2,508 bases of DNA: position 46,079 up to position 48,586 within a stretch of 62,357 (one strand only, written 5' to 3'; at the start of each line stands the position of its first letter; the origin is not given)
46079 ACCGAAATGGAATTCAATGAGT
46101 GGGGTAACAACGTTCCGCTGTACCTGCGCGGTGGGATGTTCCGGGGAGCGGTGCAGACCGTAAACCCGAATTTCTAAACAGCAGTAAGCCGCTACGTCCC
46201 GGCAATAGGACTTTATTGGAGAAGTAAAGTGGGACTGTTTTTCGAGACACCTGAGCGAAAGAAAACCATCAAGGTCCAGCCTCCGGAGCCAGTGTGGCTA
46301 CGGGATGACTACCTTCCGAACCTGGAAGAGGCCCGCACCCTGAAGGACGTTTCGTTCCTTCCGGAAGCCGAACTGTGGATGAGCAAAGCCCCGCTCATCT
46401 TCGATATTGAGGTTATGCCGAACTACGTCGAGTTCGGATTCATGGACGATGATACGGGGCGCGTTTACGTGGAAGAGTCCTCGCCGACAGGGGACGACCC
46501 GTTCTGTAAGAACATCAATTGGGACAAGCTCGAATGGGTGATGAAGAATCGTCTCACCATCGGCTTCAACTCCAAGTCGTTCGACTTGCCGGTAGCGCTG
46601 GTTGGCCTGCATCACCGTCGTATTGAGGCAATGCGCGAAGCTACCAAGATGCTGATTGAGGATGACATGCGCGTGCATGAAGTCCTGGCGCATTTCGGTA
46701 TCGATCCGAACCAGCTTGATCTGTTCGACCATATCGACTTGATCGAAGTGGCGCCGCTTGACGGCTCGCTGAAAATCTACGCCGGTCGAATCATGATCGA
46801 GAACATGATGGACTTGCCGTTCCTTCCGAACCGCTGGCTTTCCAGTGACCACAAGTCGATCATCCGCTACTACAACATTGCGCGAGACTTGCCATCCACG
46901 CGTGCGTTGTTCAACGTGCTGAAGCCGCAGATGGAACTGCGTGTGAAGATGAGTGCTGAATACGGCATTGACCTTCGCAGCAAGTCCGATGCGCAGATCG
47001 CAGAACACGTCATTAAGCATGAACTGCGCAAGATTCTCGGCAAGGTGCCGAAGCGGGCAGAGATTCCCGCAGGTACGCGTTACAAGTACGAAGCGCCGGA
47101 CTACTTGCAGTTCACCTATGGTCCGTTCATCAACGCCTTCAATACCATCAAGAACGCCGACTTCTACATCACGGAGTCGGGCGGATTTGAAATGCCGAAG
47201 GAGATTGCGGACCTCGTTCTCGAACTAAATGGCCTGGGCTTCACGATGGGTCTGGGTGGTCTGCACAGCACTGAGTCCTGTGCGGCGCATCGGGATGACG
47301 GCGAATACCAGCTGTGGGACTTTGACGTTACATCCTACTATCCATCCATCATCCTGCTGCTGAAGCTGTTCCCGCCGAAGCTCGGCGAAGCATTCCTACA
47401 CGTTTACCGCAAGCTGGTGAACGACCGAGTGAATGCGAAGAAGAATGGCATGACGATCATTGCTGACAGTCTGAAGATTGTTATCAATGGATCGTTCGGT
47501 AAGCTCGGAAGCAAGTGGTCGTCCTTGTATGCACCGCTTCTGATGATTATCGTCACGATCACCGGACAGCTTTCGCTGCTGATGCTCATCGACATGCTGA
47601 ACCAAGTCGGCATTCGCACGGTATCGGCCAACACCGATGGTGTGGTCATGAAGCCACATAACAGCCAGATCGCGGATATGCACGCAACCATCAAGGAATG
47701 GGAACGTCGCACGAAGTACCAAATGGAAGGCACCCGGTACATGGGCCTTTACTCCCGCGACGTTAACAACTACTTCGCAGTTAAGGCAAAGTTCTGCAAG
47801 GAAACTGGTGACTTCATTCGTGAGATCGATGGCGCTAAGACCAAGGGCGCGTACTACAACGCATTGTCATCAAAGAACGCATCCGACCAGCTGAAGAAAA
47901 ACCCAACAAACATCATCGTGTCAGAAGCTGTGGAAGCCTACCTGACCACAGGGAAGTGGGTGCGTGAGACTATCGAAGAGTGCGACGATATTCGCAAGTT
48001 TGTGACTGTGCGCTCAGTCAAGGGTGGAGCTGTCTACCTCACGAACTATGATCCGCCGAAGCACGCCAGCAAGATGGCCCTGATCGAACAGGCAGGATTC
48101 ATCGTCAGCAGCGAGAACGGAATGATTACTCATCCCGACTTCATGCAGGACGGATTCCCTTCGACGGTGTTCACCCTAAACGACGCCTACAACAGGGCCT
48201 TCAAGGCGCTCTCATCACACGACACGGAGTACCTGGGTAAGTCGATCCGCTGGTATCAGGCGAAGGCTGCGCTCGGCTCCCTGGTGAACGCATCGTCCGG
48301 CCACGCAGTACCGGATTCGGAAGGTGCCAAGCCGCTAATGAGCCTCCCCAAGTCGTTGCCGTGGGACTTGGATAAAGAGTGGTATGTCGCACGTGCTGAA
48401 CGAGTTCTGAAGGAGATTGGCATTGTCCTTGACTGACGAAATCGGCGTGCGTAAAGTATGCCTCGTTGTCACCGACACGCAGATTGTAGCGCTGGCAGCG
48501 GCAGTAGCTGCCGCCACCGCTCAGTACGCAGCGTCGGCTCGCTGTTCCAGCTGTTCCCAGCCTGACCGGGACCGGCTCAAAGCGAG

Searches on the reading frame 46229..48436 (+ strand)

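Call 88: search_protein_families(library=phrogs, proteins=[window:46229-48436:+], max_evalue=0.00001)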
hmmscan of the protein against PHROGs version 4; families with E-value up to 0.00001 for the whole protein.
window:46229-48436:+ (735 aa): 3 families
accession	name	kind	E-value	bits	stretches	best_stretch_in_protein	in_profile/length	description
phrog_1252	-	DNA, RNA and nucleotide metabolism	2.2e-173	579.3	1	11-731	11-652/663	DNA polymerase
phrog_18505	-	DNA, RNA and nucleotide metabolism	1e-15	58.8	1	388-608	15-217/349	DNA polymerase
phrog_262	-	DNA, RNA and nucleotide metabolism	2.8e-06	26.7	0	412-525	513-612/856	DNA polymerase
